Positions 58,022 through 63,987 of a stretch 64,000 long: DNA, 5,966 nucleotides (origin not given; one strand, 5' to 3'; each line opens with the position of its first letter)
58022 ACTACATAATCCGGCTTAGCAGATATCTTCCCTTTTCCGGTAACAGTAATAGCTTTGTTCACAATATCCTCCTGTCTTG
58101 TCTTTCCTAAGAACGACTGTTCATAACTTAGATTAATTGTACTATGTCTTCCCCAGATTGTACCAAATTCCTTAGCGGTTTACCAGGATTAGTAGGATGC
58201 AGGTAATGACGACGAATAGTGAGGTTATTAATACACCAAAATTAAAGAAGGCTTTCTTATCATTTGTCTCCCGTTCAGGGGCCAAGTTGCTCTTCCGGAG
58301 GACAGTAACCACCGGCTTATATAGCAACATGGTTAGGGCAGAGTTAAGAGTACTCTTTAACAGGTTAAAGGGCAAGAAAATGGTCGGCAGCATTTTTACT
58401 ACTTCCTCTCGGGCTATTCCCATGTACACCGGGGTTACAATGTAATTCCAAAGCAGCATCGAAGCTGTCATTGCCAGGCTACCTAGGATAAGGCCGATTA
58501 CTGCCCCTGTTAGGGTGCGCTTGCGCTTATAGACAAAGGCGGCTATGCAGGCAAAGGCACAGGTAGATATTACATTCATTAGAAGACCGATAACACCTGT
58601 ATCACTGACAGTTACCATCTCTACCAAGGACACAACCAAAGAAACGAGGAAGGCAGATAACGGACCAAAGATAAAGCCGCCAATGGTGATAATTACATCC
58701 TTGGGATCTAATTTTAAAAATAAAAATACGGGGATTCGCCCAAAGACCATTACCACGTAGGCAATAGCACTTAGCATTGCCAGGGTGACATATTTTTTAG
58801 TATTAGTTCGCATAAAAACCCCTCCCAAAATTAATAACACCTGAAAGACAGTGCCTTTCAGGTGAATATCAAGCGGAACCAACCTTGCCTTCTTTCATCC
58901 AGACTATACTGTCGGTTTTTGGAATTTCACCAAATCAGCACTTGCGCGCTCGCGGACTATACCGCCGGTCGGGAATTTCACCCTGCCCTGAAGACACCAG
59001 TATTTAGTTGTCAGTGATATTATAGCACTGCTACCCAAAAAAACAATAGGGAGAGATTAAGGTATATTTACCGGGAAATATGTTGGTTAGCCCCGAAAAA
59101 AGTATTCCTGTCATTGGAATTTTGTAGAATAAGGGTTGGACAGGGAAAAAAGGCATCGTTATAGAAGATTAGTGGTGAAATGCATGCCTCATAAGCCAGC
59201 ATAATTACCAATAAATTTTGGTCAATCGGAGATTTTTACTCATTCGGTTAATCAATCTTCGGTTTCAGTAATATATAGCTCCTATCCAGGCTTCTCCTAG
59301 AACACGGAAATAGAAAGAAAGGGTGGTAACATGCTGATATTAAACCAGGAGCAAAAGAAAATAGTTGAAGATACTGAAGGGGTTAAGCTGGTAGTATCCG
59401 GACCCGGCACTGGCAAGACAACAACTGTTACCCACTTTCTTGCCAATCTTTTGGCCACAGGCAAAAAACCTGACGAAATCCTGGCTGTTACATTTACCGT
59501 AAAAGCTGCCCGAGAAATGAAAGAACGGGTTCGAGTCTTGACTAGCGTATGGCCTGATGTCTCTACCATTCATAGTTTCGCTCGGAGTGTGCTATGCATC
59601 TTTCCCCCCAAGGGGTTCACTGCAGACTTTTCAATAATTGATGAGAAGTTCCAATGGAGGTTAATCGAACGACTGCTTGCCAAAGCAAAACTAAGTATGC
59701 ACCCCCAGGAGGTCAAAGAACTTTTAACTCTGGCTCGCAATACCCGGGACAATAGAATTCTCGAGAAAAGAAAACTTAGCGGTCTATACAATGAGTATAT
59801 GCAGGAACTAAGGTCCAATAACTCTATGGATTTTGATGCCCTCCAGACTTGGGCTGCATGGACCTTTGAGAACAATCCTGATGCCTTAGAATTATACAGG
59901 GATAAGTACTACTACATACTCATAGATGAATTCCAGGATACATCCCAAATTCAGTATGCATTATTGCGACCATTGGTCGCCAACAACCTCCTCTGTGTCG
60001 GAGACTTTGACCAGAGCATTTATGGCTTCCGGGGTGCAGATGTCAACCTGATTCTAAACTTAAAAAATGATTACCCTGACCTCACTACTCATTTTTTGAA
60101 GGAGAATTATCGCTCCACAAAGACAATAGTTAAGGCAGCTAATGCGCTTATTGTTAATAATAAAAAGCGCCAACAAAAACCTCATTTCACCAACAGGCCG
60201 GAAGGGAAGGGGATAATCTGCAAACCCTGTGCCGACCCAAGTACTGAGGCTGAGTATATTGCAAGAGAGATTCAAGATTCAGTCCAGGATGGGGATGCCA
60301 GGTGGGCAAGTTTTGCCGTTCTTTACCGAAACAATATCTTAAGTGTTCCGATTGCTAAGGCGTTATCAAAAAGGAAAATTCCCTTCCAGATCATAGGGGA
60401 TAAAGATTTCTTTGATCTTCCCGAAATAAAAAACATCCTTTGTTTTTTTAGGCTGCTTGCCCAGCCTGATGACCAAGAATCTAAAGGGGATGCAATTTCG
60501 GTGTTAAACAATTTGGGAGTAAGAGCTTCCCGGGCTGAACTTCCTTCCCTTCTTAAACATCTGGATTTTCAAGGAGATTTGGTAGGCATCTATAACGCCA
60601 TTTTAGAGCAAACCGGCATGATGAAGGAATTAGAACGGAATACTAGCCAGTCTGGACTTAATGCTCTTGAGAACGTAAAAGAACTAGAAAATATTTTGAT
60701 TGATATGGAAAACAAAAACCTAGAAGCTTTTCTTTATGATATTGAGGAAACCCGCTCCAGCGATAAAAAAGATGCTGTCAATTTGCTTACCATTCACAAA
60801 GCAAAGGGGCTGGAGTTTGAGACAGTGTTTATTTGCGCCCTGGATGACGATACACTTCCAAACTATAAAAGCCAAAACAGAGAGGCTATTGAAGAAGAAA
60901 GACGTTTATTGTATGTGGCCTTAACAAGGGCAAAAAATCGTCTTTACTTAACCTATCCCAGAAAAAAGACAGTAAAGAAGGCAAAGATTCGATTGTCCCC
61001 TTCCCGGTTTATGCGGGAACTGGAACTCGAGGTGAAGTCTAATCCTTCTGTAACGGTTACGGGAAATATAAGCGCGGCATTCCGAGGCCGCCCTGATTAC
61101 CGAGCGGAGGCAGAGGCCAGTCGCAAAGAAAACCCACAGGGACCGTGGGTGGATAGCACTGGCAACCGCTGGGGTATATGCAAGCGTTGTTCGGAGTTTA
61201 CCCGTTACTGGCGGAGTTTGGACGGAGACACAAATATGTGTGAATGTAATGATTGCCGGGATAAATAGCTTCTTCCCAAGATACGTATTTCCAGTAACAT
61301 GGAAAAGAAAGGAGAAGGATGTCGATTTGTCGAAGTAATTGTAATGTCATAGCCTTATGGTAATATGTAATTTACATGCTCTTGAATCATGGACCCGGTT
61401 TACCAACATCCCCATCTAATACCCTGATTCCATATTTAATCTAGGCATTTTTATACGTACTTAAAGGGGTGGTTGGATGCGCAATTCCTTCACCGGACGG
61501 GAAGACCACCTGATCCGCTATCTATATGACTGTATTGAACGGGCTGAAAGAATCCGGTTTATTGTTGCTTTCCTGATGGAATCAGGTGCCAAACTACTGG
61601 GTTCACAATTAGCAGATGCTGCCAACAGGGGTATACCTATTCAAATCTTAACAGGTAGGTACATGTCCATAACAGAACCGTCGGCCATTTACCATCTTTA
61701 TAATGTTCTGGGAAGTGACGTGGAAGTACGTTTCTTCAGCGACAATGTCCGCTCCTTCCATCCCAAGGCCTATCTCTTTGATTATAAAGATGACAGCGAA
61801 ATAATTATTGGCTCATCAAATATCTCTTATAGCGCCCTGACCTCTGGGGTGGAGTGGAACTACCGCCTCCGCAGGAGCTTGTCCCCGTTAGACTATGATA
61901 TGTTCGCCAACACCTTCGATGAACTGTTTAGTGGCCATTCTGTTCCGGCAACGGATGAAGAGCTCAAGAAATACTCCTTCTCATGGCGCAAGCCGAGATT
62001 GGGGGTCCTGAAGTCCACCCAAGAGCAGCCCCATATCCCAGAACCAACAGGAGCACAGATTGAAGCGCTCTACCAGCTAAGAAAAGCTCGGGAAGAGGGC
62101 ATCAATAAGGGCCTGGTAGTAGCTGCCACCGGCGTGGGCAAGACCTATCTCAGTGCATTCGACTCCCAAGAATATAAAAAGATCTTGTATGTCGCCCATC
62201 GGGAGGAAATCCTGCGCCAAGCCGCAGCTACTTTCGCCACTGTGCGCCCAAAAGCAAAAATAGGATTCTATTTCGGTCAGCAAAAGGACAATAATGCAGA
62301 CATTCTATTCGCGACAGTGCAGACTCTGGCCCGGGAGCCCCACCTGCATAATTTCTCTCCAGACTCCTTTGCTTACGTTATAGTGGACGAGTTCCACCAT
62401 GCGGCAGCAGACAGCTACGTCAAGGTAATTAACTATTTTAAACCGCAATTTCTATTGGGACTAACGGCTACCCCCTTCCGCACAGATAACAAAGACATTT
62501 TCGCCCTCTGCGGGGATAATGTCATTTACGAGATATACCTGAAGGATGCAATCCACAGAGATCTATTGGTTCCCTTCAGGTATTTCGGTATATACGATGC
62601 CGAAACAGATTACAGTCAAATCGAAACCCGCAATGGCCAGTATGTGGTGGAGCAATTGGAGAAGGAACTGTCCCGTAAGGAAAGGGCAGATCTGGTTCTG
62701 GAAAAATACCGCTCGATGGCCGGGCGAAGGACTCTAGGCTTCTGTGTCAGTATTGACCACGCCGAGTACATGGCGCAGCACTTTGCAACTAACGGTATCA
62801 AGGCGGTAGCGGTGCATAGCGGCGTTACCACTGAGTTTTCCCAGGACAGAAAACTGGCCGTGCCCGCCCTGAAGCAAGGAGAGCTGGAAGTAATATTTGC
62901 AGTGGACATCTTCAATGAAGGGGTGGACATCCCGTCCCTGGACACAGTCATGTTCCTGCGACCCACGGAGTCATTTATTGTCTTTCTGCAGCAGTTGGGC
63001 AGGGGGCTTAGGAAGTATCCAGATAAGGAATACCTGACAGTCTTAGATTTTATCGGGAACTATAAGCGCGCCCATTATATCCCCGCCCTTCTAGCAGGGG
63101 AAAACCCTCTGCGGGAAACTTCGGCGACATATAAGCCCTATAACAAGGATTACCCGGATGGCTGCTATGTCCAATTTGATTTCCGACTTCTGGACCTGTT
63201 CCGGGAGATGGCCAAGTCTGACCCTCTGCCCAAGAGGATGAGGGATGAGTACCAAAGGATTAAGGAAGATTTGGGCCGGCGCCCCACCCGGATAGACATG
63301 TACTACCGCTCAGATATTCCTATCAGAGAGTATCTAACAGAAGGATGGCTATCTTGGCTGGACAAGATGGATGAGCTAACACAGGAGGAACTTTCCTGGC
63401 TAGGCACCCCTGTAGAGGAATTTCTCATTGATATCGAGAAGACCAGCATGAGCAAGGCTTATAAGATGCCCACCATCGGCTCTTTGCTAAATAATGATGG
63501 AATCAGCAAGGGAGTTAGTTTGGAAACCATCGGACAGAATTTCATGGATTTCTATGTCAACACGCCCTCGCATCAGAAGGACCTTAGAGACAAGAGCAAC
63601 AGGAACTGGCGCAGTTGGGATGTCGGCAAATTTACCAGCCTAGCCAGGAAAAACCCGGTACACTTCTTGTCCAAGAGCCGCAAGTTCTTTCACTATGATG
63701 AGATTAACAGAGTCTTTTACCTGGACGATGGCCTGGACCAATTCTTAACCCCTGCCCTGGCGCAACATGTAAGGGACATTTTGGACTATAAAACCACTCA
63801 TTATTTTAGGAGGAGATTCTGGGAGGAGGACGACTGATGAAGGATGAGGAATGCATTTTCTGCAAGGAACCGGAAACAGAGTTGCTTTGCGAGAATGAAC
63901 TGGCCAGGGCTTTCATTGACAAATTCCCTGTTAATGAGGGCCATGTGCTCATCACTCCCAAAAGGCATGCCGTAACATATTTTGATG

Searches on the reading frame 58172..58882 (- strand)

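Call 70: search_protein_families(library=pfam, max_evalue=0.00001, proteins=[window:58172-58882:-])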
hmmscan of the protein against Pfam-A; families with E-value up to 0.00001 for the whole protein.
window:58172-58882:- (236 aa): 2 families
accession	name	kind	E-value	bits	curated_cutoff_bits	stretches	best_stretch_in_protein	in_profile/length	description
PF12822.12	ECF_trnsprt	-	3.3e-21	76.5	30.7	1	29-188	1-169/169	ECF transporter, substrate-specific component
PF07155.17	ECF-ribofla_trS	-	9.3e-09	35.9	26.7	1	26-190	2-169/172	ECF-type riboflavin transporter, S component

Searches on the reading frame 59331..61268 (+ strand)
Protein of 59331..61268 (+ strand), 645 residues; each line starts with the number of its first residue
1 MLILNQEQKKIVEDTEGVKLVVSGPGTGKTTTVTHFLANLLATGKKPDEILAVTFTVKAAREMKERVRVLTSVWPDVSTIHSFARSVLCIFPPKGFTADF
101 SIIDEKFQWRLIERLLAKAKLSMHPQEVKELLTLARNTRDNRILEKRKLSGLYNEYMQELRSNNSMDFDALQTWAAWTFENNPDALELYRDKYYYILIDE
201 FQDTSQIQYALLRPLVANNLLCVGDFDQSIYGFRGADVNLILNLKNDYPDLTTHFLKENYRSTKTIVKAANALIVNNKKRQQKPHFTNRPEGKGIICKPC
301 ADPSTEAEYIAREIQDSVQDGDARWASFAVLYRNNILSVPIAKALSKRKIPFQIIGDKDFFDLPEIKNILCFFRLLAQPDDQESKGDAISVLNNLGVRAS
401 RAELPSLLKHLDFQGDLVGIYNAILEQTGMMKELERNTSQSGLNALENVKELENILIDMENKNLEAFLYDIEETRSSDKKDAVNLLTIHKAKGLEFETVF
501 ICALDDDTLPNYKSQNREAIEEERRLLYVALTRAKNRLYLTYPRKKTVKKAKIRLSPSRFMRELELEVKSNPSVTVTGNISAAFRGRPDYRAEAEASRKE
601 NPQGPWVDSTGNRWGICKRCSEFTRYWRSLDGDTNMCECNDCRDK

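Call 70: search_protein_families(library=pfam, max_evalue=0.00001, proteins=[window:59331-61268:+])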
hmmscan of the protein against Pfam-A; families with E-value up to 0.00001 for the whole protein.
window:59331-61268:+ (645 aa): 6 families
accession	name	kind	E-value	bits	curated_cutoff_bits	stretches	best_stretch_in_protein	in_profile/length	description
PF00580.27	UvrD-helicase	-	7e-63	213.3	23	1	4-249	1-271/271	UvrD/REP helicase N-terminal domain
PF13361.12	UvrD_C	-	3.3e-60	204.8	25.6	2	422-543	214-348/350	UvrD-like helicase C-terminal domain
PF13245.12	AAA_19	-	9e-24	84.6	25.1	1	9-234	2-134/134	AAA domain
PF13538.12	UvrD_C_2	-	1.5e-12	47.6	27.4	1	485-540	4-51/52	UvrD-like helicase C-terminal domain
PF01443.25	Viral_helicase1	-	1.1e-11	45.4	21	1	466-540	160-226/228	Viral superfamily 1 RNA helicase core domain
PF13604.12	AAA_30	-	9.1e-08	32.5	27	0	4-105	2-96/191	AAA domain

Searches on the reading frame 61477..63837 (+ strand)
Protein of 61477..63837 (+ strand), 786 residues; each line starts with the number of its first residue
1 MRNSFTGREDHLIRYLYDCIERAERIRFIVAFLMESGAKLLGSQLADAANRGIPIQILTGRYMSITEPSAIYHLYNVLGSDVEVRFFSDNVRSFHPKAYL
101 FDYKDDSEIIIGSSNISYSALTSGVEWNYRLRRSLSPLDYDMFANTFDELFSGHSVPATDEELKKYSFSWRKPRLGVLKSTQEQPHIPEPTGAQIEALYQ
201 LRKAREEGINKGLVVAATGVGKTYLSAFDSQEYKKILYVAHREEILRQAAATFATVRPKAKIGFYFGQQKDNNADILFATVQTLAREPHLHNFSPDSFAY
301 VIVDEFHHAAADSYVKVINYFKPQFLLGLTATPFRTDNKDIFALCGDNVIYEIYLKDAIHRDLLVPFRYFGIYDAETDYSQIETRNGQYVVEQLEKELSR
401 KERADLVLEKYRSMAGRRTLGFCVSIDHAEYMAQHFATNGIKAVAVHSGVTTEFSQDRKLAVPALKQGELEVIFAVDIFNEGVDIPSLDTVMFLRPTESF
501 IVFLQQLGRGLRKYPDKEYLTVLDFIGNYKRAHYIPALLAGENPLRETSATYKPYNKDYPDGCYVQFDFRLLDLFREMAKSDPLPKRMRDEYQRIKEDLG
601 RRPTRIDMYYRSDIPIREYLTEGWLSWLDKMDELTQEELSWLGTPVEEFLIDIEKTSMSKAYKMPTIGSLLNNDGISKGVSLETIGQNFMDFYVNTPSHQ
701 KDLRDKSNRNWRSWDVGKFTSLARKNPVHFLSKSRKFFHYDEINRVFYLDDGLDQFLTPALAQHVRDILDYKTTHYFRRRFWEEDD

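Call 70: search_protein_families(library=pfam, max_evalue=0.00001, proteins=[window:61477-63837:+])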
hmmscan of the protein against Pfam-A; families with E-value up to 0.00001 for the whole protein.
window:61477-63837:+ (786 aa): 5 families
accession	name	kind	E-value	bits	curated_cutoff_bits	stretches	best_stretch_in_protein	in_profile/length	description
PF04851.21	ResIII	-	3.5e-36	125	22.5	1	190-335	4-164/164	Type III restriction enzyme, res subunit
PF00271.37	Helicase_C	-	4.6e-12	46.6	23.5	1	411-512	10-108/110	Helicase conserved C-terminal domain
PF13091.12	PLDc_2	-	9.8e-11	42.1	27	1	18-131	3-115/132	PLD-like domain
PF18766.7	SWI2_SNF2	-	2.3e-10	41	26.7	1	200-383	8-205/221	SWI2/SNF2 ATPase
PF00270.35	DEAD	-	9.3e-07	29.2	26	1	211-335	16-162/167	DEAD/DEAH box helicase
